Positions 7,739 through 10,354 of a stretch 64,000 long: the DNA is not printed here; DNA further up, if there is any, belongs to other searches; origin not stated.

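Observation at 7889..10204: Orphan CoxL-like (AYRGAGR, form II) molybdopterin subunit without adjacent FeS and FAD subunits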

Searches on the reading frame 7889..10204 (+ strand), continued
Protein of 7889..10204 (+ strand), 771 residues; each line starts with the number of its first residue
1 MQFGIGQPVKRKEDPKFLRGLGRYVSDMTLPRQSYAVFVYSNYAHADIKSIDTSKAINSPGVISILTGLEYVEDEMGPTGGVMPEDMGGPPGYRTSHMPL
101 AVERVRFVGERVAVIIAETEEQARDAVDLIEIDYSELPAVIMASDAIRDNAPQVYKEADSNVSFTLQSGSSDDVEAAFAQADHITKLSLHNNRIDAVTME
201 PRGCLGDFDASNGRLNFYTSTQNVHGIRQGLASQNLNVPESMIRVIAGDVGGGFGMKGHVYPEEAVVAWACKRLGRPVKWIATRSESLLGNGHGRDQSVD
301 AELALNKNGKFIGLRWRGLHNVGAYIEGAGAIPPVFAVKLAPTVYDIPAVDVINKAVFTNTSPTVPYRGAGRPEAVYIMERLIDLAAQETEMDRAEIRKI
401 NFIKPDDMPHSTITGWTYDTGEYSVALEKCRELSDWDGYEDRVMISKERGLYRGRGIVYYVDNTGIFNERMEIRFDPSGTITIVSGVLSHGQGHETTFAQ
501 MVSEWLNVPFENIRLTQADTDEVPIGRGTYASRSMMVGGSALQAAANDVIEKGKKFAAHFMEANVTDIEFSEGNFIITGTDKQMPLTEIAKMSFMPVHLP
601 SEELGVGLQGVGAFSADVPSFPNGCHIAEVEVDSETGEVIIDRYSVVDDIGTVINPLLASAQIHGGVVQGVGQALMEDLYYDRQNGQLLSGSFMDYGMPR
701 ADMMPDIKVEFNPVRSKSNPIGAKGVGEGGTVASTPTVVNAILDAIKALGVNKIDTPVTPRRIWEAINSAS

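Call 18: search_protein_families(library=ncbifam, proteins=[window:7889-10204:+])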
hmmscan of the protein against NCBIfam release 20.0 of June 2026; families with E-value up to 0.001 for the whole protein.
window:7889-10204:+ (771 aa): 13 families
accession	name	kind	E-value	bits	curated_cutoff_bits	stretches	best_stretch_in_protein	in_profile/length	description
NF041018.1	glyceraldDH_alpha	equivalog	5.7e-195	649.9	790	1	5-763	3-740/741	glyceraldehyde dehydrogenase subunit alpha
NF040766.1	CODH_aero_grp5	exception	3.9e-167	557.8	950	2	5-593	5-594/785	aerobic carbon-monoxide dehydrogenase large subunit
TIGR02416.1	CO_dehy_Mo_lg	equivalog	2e-155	519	991.15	1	13-766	1-770/770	aerobic carbon-monoxide dehydrogenase large subunit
NF043082.1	XdhA_XDHase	equivalog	1.9e-121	406.6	780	1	5-769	1-754/758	xanthine dehydrogenase subunit XdhA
TIGR03194.1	4hydrxCoA_A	equivalog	8.4e-119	398.1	994.55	1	19-766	11-745/746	4-hydroxybenzoyl-CoA reductase subunit alpha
NF007426.0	PRK09970.1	equivalog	2e-118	396.5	916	1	5-768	6-756/761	xanthine dehydrogenase molybdenum-binding subunit XdhA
NF045668.1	pterin_aldehy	equivalog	2.4e-78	264.2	1100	1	29-767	201-904/905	molybdopterin-dependent aldehyde oxidoreductase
TIGR03313.1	Se_sel_red_Mo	hypoth_equivalog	7.1e-77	258.9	1101.9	2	169-767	359-949/951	molybdopterin-dependent oxidoreductase Mo/Fe-S-binding subunit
TIGR03196.1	pucD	equivalog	6.5e-75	253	783.65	1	4-748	2-742/763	xanthine dehydrogenase subunit D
TIGR02965.1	xanthine_xdhB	equivalog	2.9e-70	237.4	849.5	1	10-768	6-755/758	xanthine dehydrogenase molybdopterin binding subunit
TIGR03311.1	Se_dep_XDH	equivalog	3.6e-67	227.2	830.45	2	5-590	162-714/848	selenium-dependent xanthine dehydrogenase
NF041671.1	peri_hyde_PaoC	equivalog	2.5e-64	217.9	1180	1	5-766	18-730/735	aldehyde oxidoreductase molybdenum-binding subunit PaoC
TIGR02969.1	mam_aldehyde_ox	subfamily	4e-46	157.1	1912.3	1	4-762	575-1302/1330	aldehyde oxidase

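Call 20: find_related_loci(query=A1, collection=genome_contigs, flank=10000)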
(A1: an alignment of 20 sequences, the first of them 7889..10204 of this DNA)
Query A1 (771 aa) in genome_contigs; peptide patterns used: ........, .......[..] (x = any residue, [..] = any of these).
600 stretches matched a pattern (row limit reached: there are more); 586 encode a relative of the query (tblastn E <= 1e-3); the best 80 are kept; 80 distinct loci.
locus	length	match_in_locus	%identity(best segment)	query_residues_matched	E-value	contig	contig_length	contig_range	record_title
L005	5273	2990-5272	79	1-761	0e+0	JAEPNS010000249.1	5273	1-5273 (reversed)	MAG: Alphaproteobacteria bacterium isolate HXMU1420-4 NODE_249_length_5273_cov_2.943610, whole genome shotgun sequence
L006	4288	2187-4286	80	1-700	0e+0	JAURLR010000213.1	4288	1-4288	MAG: Alphaproteobacteria bacterium isolate SFB_Oligo_Co_136 k141_2805614, whole genome shotgun sequence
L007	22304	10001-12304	68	1-768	0e+0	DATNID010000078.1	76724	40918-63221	MAG TPA_asm: Stellaceae bacterium isolate SMAG_U11364 k141_589607, whole genome shotgun sequence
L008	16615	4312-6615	66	1-770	0e+0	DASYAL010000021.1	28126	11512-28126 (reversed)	MAG TPA_asm: Stellaceae bacterium isolate SMAG_U4879 k141_3975426, whole genome shotgun sequence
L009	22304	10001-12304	64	1-770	0e+0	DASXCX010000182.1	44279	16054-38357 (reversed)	MAG TPA_asm: Stellaceae bacterium isolate SMAG_U5071 k141_2000119, whole genome shotgun sequence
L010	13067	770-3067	66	1-768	0e+0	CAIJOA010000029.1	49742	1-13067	MAG: uncultured Rhodospirillales bacterium isolate Umea2_bin-0321 genome assembly, contig: bin-0321:29/50, whole genome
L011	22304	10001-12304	63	1-768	0e+0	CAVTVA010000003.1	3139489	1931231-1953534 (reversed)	MAG: uncultured Alphaproteobacteria bacterium isolate MFD09603.bin.2.16 genome assembly, contig: contig_868, whole genom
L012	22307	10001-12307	64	1-769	0e+0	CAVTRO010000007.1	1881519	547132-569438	MAG: uncultured Alphaproteobacteria bacterium isolate MFD09603.bin.1.115 genome assembly, contig: contig_7010, whole gen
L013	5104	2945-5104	64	1-720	0e+0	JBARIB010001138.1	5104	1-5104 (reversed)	MAG: Stellaceae bacterium isolate MFD06455_ilm_asm_bin7 k127_244482, whole genome shotgun sequence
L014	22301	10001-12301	63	1-768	0e+0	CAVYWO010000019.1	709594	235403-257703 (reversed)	MAG: uncultured Alphaproteobacteria bacterium isolate MFD01248.bin.2.46 genome assembly, contig: contig_9439, whole geno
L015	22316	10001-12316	62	1-769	0e+0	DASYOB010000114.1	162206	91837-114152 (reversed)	MAG TPA_asm: Stellaceae bacterium isolate SMAG_U4418 k141_2581115, whole genome shotgun sequence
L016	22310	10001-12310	54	1-770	0e+0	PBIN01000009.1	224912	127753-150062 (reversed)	MAG: Rhodospirillaceae bacterium isolate SP3 MHASMcontig_2466614, whole genome shotgun sequence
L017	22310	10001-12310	54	1-770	0e+0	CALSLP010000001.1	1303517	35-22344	MAG: uncultured Alphaproteobacteria bacterium isolate A_MB73 genome assembly, contig: contig_9910_A_MB73, whole genome s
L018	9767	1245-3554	55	2-770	0e+0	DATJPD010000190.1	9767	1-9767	MAG TPA_asm: Alphaproteobacteria bacterium isolate SMAG_U14904 k141_1244195, whole genome shotgun sequence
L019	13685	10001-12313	52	1-771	0e+0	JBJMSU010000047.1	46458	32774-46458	MAG: Xanthobacteraceae bacterium isolate 12C16O_0h_50_P09_coass_bin_11 k141_1183404, whole genome shotgun sequence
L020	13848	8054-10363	53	2-771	0e+0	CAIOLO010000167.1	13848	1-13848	MAG: uncultured beta proteobacterium isolate LJ_bin-1959 genome assembly, contig: bin-1959:167/172, whole genome shotgun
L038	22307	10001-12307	51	3-770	0e+0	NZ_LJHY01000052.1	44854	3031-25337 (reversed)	Novosphingobium sp. AAP83 AAP83_Contigs_52, whole genome shotgun sequence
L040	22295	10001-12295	50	5-770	0e+0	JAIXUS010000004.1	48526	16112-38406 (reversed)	MAG: Bacteroidetes bacterium isolate D1_MAG_00037 pond_D1_MAG_00037_000000000080, whole genome shotgun sequence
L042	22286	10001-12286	48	4-765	0e+0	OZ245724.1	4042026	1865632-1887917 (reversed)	MAG: Burkholderiaceae bacterium isolate d4fdec3a-b659-4ed7-a2d6-18b92d11525b genome assembly, chromosome: 1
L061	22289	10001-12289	44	2-771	0e+0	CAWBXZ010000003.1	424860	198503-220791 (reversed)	MAG: uncultured beta proteobacterium isolate MFD09779.bin.1.63 genome assembly, contig: contig_15097, whole genome shotg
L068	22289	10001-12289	44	2-771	0e+0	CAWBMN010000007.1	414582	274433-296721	MAG: uncultured beta proteobacterium isolate MFD02242.bin.1.57 genome assembly, contig: contig_40521, whole genome shotg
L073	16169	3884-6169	45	2-770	0e+0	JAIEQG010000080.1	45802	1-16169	MAG: Burkholderiales bacterium isolate co.spades.DASTOOL.2.5kb_123 c_000000442549, whole genome shotgun sequence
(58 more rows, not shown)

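Call 23: search_protein_families(library=pfam, proteins=[L040:12169-13083:+, L040:13043-14050:+, L042:13137-14081:+, L038:11941-13017:+, L061:8324-9151:-, L061:7387-8409:-, L038:13271-14290:+, L040:14403-15356:+], max_evalue=0.00001)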
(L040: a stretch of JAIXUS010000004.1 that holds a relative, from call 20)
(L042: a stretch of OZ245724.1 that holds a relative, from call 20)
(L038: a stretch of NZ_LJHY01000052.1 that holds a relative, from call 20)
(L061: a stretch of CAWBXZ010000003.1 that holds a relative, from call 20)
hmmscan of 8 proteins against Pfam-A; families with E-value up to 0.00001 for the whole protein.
L040:12169-13083:+ (305 aa): 3 families
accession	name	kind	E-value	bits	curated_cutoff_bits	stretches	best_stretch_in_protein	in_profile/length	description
PF13561.12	adh_short_C2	-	1e-58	199.2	27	1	63-303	1-236/236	Enoyl-(Acyl carrier protein) reductase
PF00106.31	adh_short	-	9.5e-55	185.5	26.6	1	57-245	1-190/195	short chain dehydrogenase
PF08659.16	KR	-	6.5e-15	55.9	22.6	1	59-215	3-159/180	KR domain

L040:13043-14050:+ (336 aa): 2 families
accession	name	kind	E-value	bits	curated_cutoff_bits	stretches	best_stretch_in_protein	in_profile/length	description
PF09084.16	NMT1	-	3.4e-29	102.7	20.5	1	70-284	5-216/216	NMT1/THI5 like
PF13379.11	NMT1_2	-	3.4e-27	96.3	24.7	1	53-286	2-246/252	NMT1-like family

L042:13137-14081:+ (315 aa): 2 families
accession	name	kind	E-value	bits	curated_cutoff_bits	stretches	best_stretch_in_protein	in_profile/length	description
PF13379.11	NMT1_2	-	7.2e-26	92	24.7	1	34-265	4-246/252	NMT1-like family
PF09084.16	NMT1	-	1.9e-25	90.5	20.5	1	49-263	5-216/216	NMT1/THI5 like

L038:11941-13017:+ (359 aa): 2 families
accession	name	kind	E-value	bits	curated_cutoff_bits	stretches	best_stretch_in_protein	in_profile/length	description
PF06240.19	COXG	-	3.8e-32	111.4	22.2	1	135-272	1-137/140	Carbon monoxide dehydrogenase subunit G (CoxG)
PF10604.15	Polyketide_cyc2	-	8.1e-07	29.9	27.4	1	132-272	3-139/142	Polyketide cyclase / dehydrase and lipid transport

L061:8324-9151:- (276 aa): 2 families
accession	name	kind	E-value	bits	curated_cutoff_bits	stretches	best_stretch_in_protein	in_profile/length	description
PF00941.27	FAD_binding_5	-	1.3e-50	172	27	1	13-178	2-170/170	FAD binding domain in molybdopterin dehydrogenase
PF03450.22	CO_deh_flav_C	-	3.2e-07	30.8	25.5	1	182-272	2-101/102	CO dehydrogenase flavoprotein C-terminal domain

L061:7387-8409:- (341 aa): 4 families
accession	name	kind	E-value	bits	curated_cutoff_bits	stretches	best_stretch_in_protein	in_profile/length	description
PF00004.35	AAA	-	4.7e-10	40.5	21.2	1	78-231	1-123/131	ATPase family associated with various cellular activities (AAA)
PF07728.20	AAA_5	-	3e-09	37.4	22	1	77-230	1-138/139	AAA domain (dynein-related subfamily)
PF13191.12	AAA_16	-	7.9e-08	33.4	32.6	1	71-193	18-156/167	AAA ATPase domain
PF07726.17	AAA_3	-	2e-07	31.4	27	0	78-110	2-34/131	ATPase family associated with various cellular activities (AAA)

L038:13271-14290:+ (340 aa): 1 family
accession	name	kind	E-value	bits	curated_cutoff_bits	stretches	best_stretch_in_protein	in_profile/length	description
PF00941.27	FAD_binding_5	-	1.5e-48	165.3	27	1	78-242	2-169/170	FAD binding domain in molybdopterin dehydrogenase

L040:14403-15356:+ (318 aa): 2 families
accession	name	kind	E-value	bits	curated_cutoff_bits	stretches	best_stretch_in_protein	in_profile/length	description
PF00941.27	FAD_binding_5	-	2.2e-41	141.9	27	1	54-218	2-169/170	FAD binding domain in molybdopterin dehydrogenase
PF03450.22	CO_deh_flav_C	-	8.8e-07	29.5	25.5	0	223-313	2-101/102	CO dehydrogenase flavoprotein C-terminal domain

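Call 45: find_encoding_contigs(protein=P0036, flank=10000, max_places=2)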
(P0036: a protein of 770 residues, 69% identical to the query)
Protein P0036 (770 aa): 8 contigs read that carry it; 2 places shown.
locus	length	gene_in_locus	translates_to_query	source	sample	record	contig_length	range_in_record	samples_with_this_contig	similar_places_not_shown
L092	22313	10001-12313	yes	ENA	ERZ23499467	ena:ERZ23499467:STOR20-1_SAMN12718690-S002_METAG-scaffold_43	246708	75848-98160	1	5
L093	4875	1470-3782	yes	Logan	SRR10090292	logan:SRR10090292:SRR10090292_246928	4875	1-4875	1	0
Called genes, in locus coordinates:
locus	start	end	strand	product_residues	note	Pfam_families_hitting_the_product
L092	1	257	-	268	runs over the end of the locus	PF00753:Lactamase_B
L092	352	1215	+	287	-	PF03446:NAD_binding_2, PF14833:NAD_binding_11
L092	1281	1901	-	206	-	PF05494:MlaC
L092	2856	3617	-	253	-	PF00106:adh_short, PF08659:KR, PF13561:adh_short_C2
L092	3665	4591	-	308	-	PF02798:GST_N (faint), PF13410:GST_C_2 (weak), PF00043:GST_C (weak)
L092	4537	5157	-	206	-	PF02798:GST_N, PF13417:GST_N_3, PF13409:GST_N_2, PF00043:GST_C, PF14497:GST_C_3, PF13410:GST_C_2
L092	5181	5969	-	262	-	PF00378:ECH_1, PF16113:ECH_2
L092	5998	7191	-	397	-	PF02515:CoA_transf_3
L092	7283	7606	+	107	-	PF07978:NIPSNAP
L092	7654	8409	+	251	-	PF00106:adh_short, PF08659:KR, PF23441:SDR (weak), PF13561:adh_short_C2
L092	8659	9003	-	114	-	-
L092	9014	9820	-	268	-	PF00378:ECH_1, PF16113:ECH_2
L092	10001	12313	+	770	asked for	PF01315:Ald_Xan_dh_C, PF02738:MoCoBD_1, PF20256:MoCoBD_2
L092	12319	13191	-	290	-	PF01842:ACT (weak), PF00551:Formyl_trans_N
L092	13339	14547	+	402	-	PF06500:FrsA-like, PF05448:AXE1 (weak), PF00561:Abhydrolase_1 (weak), PF12146:Hydrolase_4 (faint), PF00326:Peptidase_S9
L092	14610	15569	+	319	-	PF00701:DHDPS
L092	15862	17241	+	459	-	PF03349:Toluene_X, PF10677:DUF2490 (faint)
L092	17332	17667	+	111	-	PF07883:Cupin_2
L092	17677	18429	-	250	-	PF13650:Asp_protease_2, PF13975:gag-asp_proteas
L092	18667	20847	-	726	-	PF02743:dCache_1, PF00672:HAMP, PF00015:MCPsignal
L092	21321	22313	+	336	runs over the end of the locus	PF25390:WD40_RLD, PF13540:RCC1_2 (faint)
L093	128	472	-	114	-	-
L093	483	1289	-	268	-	PF00378:ECH_1, PF16113:ECH_2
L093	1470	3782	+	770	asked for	PF01315:Ald_Xan_dh_C, PF02738:MoCoBD_1, PF20256:MoCoBD_2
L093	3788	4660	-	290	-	PF01842:ACT (weak), PF00551:Formyl_trans_N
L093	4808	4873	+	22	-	?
